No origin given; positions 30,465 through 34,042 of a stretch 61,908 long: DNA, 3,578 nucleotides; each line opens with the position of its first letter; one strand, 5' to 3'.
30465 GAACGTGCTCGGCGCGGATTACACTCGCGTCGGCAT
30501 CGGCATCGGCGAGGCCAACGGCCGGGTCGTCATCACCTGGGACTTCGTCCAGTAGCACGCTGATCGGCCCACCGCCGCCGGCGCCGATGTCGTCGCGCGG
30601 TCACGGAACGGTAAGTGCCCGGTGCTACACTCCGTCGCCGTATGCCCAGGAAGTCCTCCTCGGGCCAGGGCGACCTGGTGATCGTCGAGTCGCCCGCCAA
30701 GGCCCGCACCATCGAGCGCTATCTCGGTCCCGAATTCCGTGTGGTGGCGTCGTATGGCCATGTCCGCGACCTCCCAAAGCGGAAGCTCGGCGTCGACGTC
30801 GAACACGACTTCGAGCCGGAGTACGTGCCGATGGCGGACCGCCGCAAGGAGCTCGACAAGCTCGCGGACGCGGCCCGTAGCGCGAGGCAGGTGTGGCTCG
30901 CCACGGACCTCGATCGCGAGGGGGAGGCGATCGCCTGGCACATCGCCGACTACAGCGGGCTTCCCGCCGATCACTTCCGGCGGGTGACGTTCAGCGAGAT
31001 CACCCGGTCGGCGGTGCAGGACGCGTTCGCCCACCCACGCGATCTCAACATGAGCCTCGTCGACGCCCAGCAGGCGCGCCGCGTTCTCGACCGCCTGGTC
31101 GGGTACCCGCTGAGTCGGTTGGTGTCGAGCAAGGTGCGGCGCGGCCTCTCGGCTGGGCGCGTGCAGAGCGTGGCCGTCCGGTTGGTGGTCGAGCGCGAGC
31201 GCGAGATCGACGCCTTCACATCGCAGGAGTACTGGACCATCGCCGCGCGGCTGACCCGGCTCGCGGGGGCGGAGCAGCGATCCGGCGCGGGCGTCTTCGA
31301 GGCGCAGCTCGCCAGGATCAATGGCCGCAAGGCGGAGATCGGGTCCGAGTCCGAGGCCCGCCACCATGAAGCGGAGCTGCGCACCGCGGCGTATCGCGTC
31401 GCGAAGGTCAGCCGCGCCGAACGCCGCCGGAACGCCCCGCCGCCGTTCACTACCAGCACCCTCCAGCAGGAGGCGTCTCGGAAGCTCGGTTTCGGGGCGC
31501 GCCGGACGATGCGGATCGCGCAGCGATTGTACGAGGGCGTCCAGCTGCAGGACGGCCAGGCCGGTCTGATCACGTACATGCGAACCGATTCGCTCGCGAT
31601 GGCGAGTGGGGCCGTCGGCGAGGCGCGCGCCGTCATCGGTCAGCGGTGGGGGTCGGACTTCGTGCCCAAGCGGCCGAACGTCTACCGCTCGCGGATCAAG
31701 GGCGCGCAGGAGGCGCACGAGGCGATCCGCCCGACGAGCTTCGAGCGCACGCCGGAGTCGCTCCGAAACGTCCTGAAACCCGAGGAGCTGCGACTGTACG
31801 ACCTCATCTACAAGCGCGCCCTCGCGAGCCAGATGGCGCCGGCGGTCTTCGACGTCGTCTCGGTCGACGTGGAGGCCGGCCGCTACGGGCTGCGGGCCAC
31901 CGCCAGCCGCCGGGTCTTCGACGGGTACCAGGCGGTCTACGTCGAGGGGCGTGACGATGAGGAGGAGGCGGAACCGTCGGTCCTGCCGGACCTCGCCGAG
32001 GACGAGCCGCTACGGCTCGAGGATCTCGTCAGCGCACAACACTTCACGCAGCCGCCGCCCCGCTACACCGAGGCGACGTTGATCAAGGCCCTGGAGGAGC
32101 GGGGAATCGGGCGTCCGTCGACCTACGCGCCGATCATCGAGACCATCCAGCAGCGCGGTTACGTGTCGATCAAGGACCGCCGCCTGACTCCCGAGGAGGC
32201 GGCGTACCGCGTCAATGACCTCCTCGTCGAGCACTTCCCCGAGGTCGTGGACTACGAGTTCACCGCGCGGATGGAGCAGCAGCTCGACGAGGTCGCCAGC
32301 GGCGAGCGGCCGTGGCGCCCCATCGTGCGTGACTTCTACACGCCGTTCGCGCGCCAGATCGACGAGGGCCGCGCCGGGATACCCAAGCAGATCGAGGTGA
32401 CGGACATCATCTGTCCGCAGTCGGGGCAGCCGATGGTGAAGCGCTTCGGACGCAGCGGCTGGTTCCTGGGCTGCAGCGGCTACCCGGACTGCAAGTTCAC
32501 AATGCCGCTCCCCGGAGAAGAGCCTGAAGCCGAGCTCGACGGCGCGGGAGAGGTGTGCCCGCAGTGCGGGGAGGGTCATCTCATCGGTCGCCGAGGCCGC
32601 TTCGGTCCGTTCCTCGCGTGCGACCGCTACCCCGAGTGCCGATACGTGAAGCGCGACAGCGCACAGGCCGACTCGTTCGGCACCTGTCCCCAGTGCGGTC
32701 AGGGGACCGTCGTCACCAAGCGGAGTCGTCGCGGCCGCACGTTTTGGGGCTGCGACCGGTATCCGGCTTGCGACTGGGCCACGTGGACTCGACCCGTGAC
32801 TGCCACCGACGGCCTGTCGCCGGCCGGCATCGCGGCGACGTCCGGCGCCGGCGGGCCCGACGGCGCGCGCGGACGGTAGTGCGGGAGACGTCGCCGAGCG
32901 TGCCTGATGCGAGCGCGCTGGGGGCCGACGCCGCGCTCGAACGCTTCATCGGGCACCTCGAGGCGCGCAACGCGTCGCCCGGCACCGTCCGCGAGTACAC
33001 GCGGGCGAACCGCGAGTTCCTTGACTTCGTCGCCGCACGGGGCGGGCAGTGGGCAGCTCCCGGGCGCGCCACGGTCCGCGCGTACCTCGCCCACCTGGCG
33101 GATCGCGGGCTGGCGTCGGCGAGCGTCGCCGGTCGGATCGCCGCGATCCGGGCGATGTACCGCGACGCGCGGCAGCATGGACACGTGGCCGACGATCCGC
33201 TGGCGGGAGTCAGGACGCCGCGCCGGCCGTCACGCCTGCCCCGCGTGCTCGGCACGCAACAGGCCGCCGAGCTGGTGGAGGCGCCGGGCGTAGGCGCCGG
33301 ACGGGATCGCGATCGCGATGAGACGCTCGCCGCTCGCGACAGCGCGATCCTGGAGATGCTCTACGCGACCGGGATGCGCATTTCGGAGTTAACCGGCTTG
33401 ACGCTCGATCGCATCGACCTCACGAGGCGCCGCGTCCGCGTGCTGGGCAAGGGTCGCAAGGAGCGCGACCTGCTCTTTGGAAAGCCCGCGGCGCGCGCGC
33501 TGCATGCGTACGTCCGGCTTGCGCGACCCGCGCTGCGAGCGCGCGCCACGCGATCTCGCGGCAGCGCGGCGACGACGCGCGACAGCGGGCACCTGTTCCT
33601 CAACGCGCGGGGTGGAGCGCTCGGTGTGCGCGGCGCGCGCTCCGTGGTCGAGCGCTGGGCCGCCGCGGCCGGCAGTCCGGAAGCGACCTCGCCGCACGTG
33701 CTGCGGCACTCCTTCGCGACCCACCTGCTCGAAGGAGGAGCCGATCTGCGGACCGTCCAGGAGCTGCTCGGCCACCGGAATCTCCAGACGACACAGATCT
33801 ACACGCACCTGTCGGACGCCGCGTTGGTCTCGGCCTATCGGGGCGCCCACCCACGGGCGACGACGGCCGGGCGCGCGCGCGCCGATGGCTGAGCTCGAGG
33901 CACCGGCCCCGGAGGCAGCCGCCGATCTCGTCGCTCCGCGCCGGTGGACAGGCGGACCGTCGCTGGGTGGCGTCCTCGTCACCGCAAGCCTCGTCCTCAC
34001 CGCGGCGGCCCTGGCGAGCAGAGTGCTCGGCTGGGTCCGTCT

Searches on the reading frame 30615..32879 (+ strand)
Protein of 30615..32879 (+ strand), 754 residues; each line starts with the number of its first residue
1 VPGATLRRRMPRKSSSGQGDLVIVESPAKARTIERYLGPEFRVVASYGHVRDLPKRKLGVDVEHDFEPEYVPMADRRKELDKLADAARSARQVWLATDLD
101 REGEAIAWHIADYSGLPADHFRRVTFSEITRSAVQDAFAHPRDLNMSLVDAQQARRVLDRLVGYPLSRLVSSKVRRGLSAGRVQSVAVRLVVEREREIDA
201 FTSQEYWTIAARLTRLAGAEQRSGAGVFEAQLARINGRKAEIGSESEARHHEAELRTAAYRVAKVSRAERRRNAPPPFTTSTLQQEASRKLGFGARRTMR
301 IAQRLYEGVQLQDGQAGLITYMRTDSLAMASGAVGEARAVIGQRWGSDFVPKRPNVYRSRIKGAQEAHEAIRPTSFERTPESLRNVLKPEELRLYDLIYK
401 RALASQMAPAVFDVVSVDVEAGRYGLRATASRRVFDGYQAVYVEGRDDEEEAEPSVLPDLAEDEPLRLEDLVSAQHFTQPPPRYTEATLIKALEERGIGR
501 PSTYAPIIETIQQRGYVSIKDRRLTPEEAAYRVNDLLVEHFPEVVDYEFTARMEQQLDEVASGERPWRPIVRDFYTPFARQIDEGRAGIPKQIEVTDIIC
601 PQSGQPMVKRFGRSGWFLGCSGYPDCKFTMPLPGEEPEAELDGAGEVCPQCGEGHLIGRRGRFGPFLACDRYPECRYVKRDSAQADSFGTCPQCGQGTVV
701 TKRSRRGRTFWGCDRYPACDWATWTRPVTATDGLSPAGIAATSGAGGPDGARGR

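Call 58: search_protein_families(library=pfam, proteins=[window:30615-32879:+], max_evalue=0.00001)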
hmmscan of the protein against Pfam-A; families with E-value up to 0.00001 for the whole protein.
window:30615-32879:+ (754 aa): 3 families
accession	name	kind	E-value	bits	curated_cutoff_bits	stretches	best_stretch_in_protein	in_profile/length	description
PF01131.25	Topoisom_bac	-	4.1e-121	405.3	35.1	1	144-570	2-409/411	DNA topoisomerase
PF01396.24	Zn_ribbon_Top1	-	2.9e-40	136.2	32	3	646-681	2-36/39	Topoisomerase DNA binding C4 zinc finger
PF01751.28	Toprim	-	2e-19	70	23.1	1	21-129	2-96/96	Toprim domain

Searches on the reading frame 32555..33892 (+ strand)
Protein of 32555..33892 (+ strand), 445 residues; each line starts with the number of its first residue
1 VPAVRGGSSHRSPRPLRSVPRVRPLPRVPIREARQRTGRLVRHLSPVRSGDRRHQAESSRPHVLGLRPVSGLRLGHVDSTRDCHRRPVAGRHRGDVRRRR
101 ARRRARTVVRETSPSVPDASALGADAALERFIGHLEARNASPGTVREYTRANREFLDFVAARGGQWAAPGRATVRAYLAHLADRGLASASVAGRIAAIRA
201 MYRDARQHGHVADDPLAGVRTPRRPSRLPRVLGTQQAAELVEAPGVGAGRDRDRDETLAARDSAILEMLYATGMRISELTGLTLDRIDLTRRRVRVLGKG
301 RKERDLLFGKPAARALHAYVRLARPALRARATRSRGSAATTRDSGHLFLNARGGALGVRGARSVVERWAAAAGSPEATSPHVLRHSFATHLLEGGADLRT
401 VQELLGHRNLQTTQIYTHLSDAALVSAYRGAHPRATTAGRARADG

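Call 58: search_protein_families(library=pfam, proteins=[window:32555-33892:+], max_evalue=0.00001)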
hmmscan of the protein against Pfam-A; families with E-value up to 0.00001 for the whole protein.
window:32555-33892:+ (445 aa): 3 families
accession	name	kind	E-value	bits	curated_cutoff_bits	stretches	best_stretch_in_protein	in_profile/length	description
PF00589.27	Phage_integrase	-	1.3e-39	136.1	27.1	1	256-421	18-170/172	Phage integrase family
PF02899.23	Phage_int_SAM_1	-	2e-13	50.8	22.3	1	128-206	1-80/83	Phage integrase, N-terminal SAM-like domain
PF13495.12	Phage_int_SAM_4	-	1.5e-06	29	27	1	128-204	2-77/85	Phage integrase, N-terminal SAM-like domain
